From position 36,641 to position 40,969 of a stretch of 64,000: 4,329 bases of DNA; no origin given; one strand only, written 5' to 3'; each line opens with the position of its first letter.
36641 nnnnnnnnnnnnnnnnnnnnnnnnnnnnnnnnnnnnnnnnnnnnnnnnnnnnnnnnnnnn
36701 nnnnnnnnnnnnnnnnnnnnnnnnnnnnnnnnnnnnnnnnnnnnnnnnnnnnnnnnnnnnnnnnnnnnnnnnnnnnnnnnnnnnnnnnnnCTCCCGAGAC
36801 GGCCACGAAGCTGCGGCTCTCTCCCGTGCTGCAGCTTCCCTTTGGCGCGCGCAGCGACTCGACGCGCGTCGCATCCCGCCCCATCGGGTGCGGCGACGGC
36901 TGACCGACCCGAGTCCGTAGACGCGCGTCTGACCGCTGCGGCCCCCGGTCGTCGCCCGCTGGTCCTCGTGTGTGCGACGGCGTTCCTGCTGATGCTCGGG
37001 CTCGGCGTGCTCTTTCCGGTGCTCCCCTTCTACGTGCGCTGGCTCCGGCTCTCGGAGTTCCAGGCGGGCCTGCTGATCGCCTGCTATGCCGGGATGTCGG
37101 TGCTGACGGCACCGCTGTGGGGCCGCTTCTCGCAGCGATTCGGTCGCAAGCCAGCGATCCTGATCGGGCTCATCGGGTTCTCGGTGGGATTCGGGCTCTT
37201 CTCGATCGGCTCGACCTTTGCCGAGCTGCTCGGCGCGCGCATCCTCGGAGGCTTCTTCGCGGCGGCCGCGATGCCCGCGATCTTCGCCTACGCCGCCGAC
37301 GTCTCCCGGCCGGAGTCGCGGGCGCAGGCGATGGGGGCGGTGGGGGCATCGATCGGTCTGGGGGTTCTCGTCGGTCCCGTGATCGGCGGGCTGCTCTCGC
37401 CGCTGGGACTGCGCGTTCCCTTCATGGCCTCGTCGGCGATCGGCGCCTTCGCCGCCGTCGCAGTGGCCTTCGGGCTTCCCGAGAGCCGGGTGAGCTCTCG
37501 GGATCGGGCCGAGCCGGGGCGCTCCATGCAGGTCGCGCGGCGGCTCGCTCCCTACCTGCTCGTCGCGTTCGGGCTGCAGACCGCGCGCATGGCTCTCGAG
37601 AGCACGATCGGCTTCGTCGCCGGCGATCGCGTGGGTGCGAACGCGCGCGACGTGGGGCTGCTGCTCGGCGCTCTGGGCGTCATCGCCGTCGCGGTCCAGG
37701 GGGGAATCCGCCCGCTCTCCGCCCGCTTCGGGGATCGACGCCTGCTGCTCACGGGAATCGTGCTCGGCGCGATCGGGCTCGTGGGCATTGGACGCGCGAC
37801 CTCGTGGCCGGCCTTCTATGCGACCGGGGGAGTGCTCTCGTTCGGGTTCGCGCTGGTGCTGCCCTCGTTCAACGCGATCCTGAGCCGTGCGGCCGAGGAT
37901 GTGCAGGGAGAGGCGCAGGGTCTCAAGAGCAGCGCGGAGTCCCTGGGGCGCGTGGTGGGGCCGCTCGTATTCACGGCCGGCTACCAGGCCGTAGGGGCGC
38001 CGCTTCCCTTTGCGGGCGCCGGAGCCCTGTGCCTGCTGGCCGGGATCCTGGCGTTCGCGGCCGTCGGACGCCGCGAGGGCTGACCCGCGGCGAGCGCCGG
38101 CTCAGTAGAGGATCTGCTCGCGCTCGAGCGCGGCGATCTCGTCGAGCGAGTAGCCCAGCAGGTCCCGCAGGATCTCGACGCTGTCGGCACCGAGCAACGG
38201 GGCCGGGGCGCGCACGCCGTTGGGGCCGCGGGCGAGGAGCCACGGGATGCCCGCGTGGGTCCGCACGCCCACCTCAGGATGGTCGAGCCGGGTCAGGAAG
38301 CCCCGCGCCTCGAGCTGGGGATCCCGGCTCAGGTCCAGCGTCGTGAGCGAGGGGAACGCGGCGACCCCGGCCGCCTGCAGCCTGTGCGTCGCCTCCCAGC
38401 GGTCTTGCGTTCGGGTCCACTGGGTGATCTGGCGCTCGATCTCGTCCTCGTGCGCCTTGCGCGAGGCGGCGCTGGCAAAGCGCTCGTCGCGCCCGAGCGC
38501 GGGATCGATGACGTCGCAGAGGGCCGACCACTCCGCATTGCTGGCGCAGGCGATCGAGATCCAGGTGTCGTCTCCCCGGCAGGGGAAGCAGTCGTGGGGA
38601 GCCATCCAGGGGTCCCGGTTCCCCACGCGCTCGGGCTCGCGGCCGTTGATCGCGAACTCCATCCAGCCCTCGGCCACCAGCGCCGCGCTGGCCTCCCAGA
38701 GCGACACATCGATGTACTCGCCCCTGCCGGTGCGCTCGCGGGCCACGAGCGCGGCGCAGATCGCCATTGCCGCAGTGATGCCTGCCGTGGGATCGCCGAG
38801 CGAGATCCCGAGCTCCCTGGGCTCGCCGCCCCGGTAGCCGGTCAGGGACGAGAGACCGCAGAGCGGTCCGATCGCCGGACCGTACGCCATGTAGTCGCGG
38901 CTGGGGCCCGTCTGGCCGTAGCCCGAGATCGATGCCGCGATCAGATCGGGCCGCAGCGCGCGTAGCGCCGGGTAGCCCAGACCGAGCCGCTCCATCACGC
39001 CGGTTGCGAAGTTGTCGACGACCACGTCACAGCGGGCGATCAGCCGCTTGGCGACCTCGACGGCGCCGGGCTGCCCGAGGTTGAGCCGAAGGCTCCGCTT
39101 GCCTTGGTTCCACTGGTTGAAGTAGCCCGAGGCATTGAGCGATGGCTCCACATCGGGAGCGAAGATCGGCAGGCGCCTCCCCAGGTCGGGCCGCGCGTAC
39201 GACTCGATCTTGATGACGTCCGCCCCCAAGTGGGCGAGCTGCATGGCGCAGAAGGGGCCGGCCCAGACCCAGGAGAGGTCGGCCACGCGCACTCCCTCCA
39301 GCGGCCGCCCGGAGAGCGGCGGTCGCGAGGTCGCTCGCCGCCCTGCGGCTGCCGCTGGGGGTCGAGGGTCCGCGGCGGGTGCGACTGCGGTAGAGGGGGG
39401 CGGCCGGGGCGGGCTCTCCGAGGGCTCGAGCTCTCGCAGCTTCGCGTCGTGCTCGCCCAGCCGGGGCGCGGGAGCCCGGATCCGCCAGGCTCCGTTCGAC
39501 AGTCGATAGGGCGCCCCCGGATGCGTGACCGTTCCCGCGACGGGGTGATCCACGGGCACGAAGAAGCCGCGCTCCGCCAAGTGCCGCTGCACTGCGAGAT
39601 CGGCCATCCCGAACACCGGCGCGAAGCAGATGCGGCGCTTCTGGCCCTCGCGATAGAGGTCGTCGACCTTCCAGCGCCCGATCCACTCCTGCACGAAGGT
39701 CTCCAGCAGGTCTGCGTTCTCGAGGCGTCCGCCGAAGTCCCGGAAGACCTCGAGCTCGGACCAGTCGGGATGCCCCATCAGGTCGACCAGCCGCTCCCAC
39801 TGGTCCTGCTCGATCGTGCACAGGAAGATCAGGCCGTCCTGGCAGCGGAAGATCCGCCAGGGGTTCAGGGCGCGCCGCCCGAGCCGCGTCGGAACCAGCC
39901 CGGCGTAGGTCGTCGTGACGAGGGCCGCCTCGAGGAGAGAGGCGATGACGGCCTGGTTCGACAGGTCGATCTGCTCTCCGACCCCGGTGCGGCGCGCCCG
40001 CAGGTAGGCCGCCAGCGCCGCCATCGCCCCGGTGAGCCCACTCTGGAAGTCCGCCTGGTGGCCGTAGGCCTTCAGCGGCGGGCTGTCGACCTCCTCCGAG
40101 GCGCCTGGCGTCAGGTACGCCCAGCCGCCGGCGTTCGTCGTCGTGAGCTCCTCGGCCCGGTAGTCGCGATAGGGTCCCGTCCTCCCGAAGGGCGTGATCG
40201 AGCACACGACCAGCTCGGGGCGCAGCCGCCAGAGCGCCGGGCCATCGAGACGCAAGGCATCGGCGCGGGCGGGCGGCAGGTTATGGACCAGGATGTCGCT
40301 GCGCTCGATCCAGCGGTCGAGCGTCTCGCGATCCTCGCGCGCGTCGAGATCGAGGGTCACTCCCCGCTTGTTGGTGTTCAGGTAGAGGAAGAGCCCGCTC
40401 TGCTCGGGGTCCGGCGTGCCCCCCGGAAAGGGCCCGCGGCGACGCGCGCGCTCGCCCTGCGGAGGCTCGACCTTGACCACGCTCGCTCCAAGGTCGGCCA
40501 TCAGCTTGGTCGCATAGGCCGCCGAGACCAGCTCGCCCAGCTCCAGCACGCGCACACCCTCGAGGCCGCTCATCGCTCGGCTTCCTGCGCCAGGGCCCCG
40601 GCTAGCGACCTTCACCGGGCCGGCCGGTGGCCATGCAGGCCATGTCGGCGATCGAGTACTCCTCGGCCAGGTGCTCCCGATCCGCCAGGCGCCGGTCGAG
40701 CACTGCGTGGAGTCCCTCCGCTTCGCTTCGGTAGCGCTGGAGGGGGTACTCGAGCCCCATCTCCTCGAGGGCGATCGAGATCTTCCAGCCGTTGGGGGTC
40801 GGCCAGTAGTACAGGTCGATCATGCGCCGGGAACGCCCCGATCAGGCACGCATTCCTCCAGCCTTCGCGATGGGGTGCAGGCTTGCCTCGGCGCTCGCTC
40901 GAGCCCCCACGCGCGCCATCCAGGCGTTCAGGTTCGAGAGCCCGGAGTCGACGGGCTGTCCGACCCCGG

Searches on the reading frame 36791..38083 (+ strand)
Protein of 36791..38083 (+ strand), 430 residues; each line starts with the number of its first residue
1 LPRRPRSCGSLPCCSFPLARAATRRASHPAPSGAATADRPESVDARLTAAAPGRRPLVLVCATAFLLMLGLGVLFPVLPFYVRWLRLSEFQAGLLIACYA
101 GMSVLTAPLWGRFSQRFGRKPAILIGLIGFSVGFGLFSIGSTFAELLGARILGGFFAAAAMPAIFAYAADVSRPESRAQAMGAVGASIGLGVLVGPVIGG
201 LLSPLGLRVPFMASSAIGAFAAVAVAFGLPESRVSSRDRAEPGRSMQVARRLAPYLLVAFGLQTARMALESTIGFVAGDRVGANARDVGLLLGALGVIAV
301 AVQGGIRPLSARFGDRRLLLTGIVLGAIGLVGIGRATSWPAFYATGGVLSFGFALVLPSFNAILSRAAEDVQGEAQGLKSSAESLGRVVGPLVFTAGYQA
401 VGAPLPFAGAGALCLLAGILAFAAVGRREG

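Call 18: search_protein_families(library=pfam, proteins=[window:36791-38083:+], max_evalue=0.0001)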
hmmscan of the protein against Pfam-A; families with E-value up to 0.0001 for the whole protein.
window:36791-38083:+ (430 aa): 4 families
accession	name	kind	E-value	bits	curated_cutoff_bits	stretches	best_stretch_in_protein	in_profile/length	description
PF07690.21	MFS_1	-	5.6e-52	177.2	33.4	2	61-302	2-254/347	Major Facilitator Superfamily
PF13347.12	MFS_2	-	3.7e-10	39.4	27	2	54-171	223-342/427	MFS/sugar transport protein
PF00083.30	Sugar_tr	-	9.3e-07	28.5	22.3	1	89-233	45-195/452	Sugar (and other) transporter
PF12832.13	MFS_1_like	-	1.4e-06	28.1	25.2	1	57-202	214-361/373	MFS_1 like family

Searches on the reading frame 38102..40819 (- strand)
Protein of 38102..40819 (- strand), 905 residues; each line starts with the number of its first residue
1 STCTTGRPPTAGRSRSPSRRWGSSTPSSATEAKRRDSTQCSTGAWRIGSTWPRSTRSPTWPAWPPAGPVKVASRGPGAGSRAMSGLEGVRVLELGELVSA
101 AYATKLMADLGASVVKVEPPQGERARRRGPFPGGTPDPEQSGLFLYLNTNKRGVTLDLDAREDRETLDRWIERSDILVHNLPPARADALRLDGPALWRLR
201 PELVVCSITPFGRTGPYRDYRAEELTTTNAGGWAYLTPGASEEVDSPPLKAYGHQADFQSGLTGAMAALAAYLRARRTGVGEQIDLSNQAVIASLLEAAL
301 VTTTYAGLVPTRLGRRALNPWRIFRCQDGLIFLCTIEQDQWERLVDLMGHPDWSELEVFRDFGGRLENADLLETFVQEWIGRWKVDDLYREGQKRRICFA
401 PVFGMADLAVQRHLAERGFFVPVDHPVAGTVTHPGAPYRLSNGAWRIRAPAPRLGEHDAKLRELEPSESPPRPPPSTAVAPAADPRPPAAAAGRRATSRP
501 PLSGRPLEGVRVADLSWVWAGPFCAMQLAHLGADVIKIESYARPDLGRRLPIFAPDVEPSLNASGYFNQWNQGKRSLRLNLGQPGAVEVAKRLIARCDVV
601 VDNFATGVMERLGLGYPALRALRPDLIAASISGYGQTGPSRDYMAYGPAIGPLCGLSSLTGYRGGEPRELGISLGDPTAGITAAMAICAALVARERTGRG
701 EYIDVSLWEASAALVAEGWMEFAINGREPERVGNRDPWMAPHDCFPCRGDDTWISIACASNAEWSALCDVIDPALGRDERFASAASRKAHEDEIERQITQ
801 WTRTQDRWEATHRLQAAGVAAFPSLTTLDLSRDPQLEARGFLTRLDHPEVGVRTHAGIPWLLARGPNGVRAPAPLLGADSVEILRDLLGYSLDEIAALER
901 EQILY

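Call 18: search_protein_families(library=pfam, proteins=[window:38102-40819:-], max_evalue=0.0001)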
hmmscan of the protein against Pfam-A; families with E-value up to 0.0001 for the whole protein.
window:38102-40819:- (905 aa): 1 family
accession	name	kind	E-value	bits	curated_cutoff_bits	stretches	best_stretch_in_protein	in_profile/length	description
PF02515.22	CoA_transf_3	-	2.5e-201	668.9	23.3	2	507-879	1-365/366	CoA-transferase family III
